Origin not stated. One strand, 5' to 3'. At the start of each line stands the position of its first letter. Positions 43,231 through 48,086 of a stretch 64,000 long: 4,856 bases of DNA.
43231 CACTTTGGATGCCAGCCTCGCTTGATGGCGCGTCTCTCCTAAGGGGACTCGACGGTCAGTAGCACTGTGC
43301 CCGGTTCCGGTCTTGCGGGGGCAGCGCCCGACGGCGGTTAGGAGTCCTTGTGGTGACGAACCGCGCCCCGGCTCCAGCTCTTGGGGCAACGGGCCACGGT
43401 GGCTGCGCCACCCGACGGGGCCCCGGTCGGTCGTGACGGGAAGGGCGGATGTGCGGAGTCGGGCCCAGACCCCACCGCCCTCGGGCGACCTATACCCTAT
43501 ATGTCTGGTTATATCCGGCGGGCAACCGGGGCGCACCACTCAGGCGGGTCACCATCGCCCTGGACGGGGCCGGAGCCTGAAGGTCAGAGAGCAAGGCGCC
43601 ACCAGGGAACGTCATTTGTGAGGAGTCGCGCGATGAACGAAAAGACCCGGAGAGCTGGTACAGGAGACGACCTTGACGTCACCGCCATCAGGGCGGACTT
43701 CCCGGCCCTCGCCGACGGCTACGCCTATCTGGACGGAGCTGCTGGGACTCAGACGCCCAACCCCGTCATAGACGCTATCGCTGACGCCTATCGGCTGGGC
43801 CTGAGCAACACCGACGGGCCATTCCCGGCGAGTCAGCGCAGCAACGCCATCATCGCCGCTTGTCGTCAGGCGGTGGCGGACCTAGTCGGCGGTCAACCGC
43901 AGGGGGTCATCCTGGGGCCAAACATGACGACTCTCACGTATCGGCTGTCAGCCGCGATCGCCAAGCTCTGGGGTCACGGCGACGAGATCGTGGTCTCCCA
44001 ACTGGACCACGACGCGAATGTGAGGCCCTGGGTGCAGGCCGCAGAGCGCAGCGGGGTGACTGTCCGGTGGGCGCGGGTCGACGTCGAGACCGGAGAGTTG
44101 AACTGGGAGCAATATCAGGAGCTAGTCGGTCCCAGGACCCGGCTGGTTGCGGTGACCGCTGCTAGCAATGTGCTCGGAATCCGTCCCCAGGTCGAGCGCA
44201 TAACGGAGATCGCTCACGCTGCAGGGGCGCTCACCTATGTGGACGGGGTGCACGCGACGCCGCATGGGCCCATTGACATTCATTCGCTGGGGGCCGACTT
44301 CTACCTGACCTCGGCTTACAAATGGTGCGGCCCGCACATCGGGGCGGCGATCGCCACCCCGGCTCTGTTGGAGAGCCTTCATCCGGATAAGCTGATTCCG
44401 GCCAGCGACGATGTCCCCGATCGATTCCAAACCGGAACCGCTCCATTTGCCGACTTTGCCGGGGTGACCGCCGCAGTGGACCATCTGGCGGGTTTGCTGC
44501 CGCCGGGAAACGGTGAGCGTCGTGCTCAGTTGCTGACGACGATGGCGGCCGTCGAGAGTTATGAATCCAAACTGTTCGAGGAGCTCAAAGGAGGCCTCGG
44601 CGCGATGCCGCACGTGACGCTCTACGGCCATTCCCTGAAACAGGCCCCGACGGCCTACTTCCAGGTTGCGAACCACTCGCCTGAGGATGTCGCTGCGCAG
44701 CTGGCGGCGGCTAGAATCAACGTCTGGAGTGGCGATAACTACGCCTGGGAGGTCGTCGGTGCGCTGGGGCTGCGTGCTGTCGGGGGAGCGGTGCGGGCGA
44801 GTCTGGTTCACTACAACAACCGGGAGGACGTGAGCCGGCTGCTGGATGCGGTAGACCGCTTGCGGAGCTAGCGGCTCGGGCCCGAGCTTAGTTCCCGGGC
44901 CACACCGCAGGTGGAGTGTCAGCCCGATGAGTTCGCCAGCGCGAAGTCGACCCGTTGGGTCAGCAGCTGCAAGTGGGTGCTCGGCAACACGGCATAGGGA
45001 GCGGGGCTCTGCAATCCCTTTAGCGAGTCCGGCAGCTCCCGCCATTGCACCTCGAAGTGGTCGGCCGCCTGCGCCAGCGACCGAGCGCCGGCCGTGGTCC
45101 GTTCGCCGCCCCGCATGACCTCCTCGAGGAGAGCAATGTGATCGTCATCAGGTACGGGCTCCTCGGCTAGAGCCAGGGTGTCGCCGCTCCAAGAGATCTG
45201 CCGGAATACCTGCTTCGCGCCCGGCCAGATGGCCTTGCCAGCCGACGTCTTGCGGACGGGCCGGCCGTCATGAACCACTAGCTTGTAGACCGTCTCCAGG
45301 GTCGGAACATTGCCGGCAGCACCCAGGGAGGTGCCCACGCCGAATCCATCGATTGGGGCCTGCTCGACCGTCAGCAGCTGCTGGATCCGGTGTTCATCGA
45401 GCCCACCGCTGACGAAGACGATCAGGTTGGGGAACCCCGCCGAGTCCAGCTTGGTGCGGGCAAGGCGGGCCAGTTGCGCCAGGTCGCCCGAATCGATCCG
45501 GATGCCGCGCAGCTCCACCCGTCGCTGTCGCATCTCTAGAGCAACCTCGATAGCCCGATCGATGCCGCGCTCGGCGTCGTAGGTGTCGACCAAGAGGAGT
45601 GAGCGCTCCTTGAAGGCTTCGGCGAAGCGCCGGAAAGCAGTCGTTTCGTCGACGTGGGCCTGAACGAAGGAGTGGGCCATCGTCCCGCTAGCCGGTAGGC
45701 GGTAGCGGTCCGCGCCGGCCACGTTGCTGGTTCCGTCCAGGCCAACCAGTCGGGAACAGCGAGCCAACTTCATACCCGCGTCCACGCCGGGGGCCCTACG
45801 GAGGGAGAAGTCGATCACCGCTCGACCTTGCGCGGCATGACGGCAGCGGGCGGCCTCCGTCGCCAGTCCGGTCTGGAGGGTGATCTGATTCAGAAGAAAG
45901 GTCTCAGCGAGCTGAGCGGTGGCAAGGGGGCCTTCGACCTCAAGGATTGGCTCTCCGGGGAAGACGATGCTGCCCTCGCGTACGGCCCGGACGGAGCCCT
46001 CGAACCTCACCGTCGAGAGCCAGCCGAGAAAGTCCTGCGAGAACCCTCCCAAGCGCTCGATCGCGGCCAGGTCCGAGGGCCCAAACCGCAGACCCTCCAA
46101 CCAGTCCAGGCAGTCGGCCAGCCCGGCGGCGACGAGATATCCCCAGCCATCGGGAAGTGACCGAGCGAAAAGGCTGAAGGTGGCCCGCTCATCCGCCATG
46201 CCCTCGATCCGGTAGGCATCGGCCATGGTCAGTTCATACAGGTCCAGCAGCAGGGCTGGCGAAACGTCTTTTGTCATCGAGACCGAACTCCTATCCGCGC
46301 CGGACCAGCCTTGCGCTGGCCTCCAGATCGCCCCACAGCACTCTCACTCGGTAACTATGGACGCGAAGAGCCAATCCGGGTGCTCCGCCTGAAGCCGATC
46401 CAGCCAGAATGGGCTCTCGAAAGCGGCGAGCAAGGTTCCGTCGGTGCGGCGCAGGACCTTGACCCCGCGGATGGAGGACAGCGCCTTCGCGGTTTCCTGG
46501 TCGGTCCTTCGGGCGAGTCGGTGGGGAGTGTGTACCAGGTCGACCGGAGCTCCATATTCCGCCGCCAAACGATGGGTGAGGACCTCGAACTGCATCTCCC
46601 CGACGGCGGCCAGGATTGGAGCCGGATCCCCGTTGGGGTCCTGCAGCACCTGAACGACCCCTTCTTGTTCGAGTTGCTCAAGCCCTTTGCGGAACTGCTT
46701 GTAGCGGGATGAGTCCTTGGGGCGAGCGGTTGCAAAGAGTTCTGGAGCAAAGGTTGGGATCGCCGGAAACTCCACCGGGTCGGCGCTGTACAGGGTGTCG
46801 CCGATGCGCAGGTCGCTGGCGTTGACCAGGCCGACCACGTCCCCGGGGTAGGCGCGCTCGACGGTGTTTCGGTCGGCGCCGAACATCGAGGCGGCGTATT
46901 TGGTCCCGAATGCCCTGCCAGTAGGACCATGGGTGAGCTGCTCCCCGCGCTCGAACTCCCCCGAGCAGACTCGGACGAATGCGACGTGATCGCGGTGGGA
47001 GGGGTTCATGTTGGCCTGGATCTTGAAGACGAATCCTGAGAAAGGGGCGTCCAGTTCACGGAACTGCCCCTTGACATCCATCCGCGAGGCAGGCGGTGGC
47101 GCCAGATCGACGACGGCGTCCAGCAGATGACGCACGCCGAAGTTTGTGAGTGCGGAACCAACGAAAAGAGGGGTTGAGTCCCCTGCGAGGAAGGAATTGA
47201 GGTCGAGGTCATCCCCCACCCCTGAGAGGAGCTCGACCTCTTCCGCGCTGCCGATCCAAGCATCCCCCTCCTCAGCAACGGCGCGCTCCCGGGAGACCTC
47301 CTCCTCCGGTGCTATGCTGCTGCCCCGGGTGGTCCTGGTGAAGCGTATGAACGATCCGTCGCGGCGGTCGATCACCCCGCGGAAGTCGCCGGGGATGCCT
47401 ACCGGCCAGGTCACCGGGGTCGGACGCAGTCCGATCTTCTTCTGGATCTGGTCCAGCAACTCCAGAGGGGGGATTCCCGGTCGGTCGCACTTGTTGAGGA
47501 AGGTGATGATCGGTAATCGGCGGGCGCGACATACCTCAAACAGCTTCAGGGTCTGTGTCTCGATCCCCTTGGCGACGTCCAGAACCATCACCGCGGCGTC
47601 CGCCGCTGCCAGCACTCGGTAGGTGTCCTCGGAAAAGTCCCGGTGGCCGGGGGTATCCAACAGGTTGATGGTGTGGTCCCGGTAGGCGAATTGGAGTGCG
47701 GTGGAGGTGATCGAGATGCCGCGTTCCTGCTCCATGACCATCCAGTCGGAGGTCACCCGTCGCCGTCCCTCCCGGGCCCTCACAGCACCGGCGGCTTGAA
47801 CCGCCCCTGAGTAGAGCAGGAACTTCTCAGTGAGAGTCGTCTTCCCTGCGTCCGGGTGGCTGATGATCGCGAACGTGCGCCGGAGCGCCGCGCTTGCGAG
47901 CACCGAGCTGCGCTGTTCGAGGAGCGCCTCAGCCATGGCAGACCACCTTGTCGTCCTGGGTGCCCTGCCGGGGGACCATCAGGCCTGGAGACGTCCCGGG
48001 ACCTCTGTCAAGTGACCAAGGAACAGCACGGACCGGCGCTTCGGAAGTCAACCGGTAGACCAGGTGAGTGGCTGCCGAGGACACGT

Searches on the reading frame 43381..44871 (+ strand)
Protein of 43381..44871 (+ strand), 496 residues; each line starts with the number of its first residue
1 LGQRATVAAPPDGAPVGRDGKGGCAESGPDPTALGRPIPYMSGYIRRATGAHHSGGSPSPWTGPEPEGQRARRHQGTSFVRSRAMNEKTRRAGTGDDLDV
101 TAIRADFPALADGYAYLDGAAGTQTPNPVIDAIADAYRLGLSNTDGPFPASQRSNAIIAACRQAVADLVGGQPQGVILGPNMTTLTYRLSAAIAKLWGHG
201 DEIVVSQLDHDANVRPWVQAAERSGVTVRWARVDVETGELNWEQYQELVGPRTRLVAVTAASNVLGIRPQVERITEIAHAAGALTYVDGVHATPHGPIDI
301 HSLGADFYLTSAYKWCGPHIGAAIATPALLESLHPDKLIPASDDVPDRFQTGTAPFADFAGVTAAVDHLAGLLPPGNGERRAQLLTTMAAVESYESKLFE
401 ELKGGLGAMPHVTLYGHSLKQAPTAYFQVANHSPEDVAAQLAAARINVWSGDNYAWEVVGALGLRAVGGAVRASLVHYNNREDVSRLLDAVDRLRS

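Call 34: search_protein_families(library=pfam, proteins=[window:43381-44871:+], max_evalue=0.001)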
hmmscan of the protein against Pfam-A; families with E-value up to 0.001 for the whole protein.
window:43381-44871:+ (496 aa): 3 families
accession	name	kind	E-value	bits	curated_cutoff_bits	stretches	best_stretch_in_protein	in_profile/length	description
PF00266.25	Aminotran_5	-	7.5e-65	219.7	21.5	1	116-487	2-371/371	Aminotransferase class-V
PF01053.26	Cys_Met_Meta_PP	-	7.1e-09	35.1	27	1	160-319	56-203/381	Cys/Met metabolism PLP-dependent enzyme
PF00155.27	Aminotran_1_2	-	9.6e-06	25.5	19.7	1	156-292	42-189/361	Aminotransferase class I and II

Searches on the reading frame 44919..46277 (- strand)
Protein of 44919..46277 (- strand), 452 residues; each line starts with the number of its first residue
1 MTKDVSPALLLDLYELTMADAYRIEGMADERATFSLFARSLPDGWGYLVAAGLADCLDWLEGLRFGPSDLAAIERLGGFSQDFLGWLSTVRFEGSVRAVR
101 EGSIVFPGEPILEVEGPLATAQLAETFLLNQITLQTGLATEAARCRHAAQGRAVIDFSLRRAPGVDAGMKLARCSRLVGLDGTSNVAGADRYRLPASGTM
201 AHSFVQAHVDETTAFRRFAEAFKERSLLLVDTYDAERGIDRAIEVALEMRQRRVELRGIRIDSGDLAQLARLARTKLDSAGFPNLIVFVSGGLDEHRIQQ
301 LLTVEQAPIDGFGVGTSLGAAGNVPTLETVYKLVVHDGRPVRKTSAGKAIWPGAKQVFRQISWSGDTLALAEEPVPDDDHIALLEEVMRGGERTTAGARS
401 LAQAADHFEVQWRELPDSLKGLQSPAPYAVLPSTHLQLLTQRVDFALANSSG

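Call 34: search_protein_families(library=pfam, proteins=[window:44919-46277:-], max_evalue=0.001)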
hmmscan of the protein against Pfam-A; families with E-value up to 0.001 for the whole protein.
window:44919-46277:- (452 aa): 3 families
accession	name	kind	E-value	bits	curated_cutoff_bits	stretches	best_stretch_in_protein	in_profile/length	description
PF17767.7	NAPRTase_N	-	6.1e-32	111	32.6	1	9-132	1-124/125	Nicotinate phosphoribosyltransferase (NAPRTase) N-terminal domain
PF04095.22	NAPRTase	-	3.2e-12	47.1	20.8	1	155-331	4-191/239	Nicotinate phosphoribosyltransferase (NAPRTase) family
PF02749.22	QRPTase_N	-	7.3e-07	29.8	27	1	97-132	43-78/82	Quinolinate phosphoribosyl transferase, N-terminal domain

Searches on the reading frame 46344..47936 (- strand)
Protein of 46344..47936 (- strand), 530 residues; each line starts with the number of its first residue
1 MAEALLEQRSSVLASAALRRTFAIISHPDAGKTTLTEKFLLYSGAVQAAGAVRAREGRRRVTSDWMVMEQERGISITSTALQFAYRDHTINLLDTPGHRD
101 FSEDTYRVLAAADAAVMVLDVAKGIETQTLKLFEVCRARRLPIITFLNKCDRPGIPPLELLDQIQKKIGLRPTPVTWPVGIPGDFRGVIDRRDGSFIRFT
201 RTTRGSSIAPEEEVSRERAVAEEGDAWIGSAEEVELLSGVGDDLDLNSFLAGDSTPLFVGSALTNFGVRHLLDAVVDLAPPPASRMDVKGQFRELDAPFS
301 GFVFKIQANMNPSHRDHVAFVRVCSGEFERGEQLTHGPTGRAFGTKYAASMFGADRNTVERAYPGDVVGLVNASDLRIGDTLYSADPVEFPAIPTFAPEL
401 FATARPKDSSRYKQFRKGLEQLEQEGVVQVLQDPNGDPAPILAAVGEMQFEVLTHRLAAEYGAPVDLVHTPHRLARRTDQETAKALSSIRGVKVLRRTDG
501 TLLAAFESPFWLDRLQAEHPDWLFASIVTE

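Call 34: search_protein_families(library=pfam, proteins=[window:46344-47936:-], max_evalue=0.001)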
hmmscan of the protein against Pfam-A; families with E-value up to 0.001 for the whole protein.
window:46344-47936:- (530 aa): 5 families
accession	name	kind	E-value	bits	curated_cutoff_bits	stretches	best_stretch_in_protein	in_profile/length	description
PF00009.33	GTP_EFTU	-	3.9e-51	173.7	26.5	1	20-280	4-187/188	Elongation factor Tu GTP binding domain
PF16658.11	RF3_C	-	1.2e-35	122.7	40.1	1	390-514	1-130/132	Class II release factor RF3, C-terminal domain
PF22042.2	EF-G_D2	-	2.1e-23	82.7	27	1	298-384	1-83/84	Elongation factor G domain 2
PF03144.31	GTP_EFTU_D2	-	3e-07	31.2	30.3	1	317-382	2-72/73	Elongation factor Tu domain 2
PF01926.29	MMR_HSR1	-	9.3e-06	26.2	21.9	1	23-149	3-113/113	50S ribosome-binding GTPase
